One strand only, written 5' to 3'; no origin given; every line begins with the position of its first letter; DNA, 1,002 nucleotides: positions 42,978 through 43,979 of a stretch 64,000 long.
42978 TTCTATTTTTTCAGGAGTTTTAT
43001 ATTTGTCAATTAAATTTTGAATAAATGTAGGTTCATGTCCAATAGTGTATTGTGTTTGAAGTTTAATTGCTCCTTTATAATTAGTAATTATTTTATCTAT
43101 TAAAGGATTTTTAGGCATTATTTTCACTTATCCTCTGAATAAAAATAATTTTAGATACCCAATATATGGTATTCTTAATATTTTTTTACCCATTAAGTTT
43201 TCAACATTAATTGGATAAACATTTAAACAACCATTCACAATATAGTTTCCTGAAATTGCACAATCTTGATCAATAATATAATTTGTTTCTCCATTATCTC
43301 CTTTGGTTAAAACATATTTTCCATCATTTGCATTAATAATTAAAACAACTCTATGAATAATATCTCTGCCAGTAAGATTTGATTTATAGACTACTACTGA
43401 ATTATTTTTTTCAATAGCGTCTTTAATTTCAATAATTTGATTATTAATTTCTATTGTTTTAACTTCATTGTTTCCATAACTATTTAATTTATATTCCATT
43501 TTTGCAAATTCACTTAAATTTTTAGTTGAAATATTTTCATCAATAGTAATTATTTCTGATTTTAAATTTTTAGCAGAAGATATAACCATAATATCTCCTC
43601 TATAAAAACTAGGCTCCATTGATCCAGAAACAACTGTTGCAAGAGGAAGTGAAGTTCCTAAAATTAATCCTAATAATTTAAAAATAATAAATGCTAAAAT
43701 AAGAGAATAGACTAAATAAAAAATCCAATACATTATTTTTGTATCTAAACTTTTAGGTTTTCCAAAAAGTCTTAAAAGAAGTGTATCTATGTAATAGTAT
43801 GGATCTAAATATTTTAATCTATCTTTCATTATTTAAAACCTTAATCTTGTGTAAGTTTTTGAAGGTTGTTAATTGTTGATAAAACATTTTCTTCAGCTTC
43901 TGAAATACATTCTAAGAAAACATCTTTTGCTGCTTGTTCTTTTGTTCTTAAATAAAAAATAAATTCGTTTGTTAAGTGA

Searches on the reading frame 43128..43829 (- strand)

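Call 33: search_protein_families(library=pfam, proteins=[window:43128-43829:-], max_evalue=0.01)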
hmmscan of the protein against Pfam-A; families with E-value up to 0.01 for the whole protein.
window:43128-43829:- (233 aa): 1 family
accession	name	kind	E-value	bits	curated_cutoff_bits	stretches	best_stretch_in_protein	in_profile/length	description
PF00717.28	Peptidase_S24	-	0.00031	20.8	23.3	1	61-135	35-111/116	Peptidase S24-like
